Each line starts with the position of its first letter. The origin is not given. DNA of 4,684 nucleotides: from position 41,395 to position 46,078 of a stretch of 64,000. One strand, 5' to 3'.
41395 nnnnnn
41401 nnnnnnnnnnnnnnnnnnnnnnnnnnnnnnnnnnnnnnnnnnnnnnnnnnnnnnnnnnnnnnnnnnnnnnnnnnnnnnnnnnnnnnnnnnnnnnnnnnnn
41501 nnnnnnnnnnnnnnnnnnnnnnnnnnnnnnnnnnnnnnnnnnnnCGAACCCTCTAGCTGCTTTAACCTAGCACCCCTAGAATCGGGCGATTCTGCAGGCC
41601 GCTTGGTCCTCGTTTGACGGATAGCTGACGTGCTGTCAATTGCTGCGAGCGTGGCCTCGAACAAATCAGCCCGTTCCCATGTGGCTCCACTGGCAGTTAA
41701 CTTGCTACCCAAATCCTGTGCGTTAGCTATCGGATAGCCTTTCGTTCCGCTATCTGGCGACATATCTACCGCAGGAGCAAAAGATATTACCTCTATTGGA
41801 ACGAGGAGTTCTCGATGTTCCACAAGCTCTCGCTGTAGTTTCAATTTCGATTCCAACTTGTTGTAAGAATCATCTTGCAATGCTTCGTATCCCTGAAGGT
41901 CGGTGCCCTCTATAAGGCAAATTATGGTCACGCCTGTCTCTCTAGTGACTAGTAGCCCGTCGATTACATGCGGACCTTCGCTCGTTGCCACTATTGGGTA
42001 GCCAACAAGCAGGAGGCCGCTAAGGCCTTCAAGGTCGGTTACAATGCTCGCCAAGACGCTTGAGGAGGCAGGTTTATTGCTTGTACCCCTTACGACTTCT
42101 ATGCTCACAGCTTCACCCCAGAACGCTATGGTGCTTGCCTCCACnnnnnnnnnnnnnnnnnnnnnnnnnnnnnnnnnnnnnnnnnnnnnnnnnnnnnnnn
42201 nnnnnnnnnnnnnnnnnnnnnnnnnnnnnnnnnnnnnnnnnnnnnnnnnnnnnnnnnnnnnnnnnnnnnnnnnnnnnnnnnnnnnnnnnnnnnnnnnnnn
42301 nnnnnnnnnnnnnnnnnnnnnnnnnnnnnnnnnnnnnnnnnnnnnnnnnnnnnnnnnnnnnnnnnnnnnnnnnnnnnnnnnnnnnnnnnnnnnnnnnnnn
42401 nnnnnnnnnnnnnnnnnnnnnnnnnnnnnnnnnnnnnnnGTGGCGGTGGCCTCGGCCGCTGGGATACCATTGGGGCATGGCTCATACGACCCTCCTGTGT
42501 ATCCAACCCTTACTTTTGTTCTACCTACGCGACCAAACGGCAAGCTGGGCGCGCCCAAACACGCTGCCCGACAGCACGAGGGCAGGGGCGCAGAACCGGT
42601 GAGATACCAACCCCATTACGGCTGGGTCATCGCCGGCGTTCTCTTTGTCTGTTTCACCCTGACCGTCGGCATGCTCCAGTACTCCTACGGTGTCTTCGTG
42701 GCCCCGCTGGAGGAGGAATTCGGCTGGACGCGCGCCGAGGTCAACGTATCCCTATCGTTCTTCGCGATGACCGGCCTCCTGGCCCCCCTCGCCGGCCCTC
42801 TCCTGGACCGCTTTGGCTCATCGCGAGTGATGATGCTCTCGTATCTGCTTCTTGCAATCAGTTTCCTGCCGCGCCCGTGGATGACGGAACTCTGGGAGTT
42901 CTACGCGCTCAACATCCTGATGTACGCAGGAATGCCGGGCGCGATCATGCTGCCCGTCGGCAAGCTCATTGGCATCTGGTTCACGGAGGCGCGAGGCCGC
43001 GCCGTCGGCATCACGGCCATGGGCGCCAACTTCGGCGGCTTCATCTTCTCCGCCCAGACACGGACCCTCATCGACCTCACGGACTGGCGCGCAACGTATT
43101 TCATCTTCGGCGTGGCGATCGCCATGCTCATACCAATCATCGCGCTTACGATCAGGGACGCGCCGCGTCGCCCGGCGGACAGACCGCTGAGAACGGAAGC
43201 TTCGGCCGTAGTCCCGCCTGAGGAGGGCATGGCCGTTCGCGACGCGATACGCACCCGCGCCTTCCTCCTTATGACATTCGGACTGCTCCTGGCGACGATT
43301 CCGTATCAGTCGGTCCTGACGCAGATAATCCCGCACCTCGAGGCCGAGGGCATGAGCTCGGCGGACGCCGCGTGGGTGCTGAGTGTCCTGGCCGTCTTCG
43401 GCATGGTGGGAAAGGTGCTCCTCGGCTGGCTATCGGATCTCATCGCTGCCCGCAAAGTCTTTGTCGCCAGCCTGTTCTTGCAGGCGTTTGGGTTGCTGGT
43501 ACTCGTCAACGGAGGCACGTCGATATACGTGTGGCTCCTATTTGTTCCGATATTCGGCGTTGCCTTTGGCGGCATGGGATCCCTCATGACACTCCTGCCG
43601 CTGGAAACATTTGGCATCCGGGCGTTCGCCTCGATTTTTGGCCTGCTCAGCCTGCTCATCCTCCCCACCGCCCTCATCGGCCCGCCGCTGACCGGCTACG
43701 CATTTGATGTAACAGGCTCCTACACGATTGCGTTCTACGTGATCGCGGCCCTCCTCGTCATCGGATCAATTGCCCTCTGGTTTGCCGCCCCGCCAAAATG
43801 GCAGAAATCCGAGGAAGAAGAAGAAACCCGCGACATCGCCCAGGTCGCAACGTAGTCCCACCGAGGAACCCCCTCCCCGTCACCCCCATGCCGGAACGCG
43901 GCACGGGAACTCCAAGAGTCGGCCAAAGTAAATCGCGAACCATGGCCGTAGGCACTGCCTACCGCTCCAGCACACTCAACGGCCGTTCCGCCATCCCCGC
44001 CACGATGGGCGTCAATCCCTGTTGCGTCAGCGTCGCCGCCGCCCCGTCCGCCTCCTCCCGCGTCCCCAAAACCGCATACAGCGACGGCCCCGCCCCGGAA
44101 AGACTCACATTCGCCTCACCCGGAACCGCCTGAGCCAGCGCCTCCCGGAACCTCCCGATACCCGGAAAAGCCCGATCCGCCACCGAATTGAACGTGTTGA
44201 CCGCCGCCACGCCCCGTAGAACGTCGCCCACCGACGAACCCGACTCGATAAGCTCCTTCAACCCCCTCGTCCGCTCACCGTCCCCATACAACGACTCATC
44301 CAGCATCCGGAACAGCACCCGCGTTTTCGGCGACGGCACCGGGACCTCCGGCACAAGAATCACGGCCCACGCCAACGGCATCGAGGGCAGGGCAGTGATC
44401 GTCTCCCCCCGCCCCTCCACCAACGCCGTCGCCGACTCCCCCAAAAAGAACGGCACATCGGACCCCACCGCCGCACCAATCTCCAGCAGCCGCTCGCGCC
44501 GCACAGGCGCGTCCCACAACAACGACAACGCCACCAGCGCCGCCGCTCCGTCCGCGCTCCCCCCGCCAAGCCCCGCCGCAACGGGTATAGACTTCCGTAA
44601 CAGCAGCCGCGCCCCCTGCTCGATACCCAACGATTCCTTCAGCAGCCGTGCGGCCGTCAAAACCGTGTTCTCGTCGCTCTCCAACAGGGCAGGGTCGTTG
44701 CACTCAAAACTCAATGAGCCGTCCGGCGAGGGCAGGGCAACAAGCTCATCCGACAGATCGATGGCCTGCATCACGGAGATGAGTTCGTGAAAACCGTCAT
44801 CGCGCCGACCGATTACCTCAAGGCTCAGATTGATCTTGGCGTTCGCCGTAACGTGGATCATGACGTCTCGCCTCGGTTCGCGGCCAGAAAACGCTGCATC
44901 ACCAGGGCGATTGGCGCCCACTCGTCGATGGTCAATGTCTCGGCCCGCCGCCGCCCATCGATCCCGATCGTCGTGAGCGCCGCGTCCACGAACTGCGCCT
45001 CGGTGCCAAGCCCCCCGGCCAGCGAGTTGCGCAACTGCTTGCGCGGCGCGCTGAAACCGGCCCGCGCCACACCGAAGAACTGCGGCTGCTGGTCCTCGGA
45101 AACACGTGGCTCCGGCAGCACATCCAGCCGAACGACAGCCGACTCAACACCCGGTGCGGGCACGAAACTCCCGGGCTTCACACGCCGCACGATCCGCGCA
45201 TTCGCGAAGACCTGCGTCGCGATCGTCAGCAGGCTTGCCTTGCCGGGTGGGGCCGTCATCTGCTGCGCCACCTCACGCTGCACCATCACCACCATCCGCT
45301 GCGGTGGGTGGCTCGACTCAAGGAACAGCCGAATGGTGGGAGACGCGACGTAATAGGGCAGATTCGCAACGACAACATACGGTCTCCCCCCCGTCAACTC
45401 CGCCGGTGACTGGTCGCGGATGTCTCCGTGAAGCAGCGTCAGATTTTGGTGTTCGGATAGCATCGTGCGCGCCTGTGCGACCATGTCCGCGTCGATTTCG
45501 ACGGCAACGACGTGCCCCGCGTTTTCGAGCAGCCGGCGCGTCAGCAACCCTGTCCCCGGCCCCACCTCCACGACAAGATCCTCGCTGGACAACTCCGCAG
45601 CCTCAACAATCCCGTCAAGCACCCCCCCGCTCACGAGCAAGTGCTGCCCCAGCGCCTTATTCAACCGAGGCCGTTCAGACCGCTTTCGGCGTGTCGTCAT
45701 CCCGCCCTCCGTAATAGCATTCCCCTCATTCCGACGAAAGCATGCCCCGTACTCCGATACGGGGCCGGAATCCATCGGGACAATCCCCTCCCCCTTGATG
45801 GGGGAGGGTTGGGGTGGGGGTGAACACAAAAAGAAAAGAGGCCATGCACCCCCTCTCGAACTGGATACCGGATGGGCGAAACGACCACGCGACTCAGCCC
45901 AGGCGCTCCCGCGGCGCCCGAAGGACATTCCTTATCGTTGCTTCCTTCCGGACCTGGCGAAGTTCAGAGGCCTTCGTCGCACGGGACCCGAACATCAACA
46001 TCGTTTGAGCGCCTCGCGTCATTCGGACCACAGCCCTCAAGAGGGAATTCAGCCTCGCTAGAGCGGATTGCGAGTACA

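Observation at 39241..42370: Low-GC island at a tRNA-Met 3' end carrying a NERD-like nuclease/SF1-helicase fusion and a coupled orphan gene: candidate uncharacterised defence module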

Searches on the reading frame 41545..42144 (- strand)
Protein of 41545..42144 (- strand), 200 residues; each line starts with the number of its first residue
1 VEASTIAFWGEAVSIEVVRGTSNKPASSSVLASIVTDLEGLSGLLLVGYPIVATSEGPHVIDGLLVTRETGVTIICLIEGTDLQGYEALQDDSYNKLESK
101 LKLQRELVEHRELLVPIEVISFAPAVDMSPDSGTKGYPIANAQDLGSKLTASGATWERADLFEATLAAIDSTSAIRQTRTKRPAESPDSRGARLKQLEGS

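Call 39: find_homologous_proteins(query=window:41545-42144:-, max_evalue=0.001)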
Query window:41545-42144:- (200 aa): 1 proteins with E <= 0.001 among 495 candidates.
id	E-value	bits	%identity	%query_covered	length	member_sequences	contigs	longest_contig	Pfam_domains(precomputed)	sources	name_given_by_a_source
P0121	1.8e-38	150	43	93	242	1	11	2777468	-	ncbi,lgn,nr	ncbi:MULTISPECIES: hypothetical protein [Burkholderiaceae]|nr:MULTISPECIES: hypothetical protein [Bu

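Call 43: search_protein_families(library=pfam, max_evalue=10, proteins=[window:41545-42108:-])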
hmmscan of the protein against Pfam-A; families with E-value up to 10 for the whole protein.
seq(188 aa): 0 families

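Call 59: predict_structure(alignment_id=A2)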
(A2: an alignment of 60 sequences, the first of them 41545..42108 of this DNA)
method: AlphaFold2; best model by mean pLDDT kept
length: 188 residues; sequences in the alignment: 60
mean_pLDDT: 86.5   pTM: 0.79
mean pLDDT of the five models: 86.5, 85.7, 85.4, 85.0, 83.6
residues with pLDDT >= 90: 127; 70-90: 32; 50-70: 19; < 50: 10
segments of 3 or more residues with pLDDT < 50: 164-172
pLDDT, mean of each block of 10 residues (from residue 1): 89 95 94 94 91 95 96 95 95 94 96 85 91 91 87 92 48 55 54
secondary structure, 60 per line:
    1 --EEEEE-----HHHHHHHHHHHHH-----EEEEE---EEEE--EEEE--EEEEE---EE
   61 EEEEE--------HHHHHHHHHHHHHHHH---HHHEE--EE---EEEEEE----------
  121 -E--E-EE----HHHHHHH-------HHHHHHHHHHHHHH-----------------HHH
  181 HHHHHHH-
elements in order: E3-7 H13-25 E31-35 E39-42 E45-48 E51-55 E59-65 H74-89 E105-110 H133-139 H147-160 H178-187

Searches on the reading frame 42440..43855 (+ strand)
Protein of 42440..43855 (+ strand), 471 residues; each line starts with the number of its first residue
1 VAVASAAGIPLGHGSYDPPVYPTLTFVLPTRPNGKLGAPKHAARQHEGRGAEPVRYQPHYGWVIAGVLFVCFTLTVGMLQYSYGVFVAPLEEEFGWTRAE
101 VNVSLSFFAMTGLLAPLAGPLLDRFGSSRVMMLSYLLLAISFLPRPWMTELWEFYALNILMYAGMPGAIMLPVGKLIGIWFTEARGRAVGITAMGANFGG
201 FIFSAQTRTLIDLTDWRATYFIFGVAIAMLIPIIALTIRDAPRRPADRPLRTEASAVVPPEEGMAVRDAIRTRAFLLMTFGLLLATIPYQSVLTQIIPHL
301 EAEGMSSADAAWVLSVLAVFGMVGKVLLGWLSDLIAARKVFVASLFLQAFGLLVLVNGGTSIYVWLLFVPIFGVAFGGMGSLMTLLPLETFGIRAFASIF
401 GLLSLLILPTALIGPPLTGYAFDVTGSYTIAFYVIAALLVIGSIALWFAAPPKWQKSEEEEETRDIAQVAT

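Call 46: find_related_loci(query=window:42440-43855:+, collection=metagenome_contigs, flank=10000)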
Query window:42440-43855:+ (471 aa) in metagenome_contigs; peptide patterns used: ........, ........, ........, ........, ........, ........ (x = any residue, [..] = any of these).
80 stretches matched a pattern; 4 encode a relative of the query (tblastn E <= 1e-3); 4 distinct loci.
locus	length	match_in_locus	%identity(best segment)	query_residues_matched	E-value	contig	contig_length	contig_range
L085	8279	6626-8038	82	1-471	0e+0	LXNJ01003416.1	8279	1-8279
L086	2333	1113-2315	41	57-451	5e-83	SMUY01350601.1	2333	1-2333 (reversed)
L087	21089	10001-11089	29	35-401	7e-33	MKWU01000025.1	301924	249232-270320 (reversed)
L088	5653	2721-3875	30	46-433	4e-32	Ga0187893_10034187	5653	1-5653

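Call 53: search_protein_families(library=pfam, max_evalue=0.1, proteins=[L085:5493-6158:-, L085:4675-5493:-, L085:4289-4678:-, L085:3300-3683:+])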
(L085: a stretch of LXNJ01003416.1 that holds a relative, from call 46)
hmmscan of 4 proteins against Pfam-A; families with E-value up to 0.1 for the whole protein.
L085:5493-6158:- (221 aa): 2 families
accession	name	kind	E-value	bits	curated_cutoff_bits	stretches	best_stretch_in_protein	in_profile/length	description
PF12726.12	SEN1_N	-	0.085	11.5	24.7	1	124-218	100-202/747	SEN1 N terminal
PF12620.13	DUF3778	-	0.097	12.9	22.1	0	162-177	22-40/52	Protein of unknown function (DUF3778)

L085:4675-5493:- (272 aa): 0 families

L085:4289-4678:- (129 aa): 0 families

L085:3300-3683:+ (127 aa): 3 families
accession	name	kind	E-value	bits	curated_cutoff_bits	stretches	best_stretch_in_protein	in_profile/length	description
PF00903.31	Glyoxalase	-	1.3e-21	77.7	20.6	1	4-124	3-121/121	Glyoxalase/Bleomycin resistance protein/Dioxygenase superfamily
PF13669.12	Glyoxalase_4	-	0.00046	20.9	27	1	7-107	4-101/109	Glyoxalase/Bleomycin resistance protein/Dioxygenase superfamily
PF22677.2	Ble-like_N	-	0.033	14.4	24.5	1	8-26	7-25/41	Bleomycin resistance protein-like N-terminal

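Call 54: search_protein_families(library=padloc, max_evalue=0.1, proteins=[L085:5493-6158:-, L085:4675-5493:-, L085:4289-4678:-])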
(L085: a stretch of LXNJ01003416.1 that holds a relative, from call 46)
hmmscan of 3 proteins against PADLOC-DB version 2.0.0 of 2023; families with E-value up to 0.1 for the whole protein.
L085:5493-6158:- (221 aa): 0 families

L085:4675-5493:- (272 aa): 4 families
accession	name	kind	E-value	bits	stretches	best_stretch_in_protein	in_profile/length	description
PDLC04575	PDC-M32A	-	1.5e-31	107.9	1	141-267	254-370/375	-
PDLC04574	PDC-M32A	-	1.4e-29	101.2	1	134-268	247-372/376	-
PDLC04576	PDC-M32A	-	7e-08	29.6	1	147-253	263-358/375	-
PDLC04577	PDC-M32A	-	0.009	13.1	1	145-241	269-353/384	-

L085:4289-4678:- (129 aa): 4 families
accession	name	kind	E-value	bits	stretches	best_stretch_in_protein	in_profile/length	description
PDLC04579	PDC-M32B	-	1.4e-41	139.9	1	1-121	1-121/123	-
PDLC04578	PDC-M32B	-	1.6e-34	117.2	1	1-122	1-128/131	-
PDLC04581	PDC-M32B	-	1.9e-16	58.2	1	36-119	1-84/91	-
PDLC04580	PDC-M32B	-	1.7e-08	32.7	1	3-120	12-131/132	-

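Call 72: search_protein_families(library=pfam, max_evalue=0.00001, proteins=[window:42440-43855:+])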
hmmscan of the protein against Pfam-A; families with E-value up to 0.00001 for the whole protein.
window:42440-43855:+ (471 aa): 2 families
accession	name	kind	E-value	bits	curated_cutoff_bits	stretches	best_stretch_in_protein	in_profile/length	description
PF07690.21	MFS_1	-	2.8e-44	151.9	33.4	2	72-333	4-263/347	Major Facilitator Superfamily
PF13347.12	MFS_2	-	4e-08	32.7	27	0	184-384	131-336/427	MFS/sugar transport protein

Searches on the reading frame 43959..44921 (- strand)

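Call 72: search_protein_families(library=pfam, max_evalue=0.00001, proteins=[window:43959-44921:-])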
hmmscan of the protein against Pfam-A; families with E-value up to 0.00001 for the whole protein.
window:43959-44921:- (320 aa): 1 family
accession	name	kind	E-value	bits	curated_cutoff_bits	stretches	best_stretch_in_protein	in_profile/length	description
PF00288.32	GHMP_kinases_N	-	3e-15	56.6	22.3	1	85-160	1-84/87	GHMP kinases N terminal domain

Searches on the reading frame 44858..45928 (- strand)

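Call 72: search_protein_families(library=pfam, max_evalue=0.00001, proteins=[window:44858-45928:-])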
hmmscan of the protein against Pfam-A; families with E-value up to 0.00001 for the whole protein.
window:44858-45928:- (356 aa): 3 families
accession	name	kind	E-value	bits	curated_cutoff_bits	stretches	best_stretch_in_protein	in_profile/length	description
PF00398.26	RrnaAD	-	4.8e-54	183.7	24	1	89-345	4-262/263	Ribosomal RNA adenine dimethylase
PF13649.12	Methyltransf_25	-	5.2e-09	37.1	27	1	119-175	1-60/97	Methyltransferase domain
PF08241.18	Methyltransf_11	-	1.6e-06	29.1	21.2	1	120-172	1-53/95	Methyltransferase domain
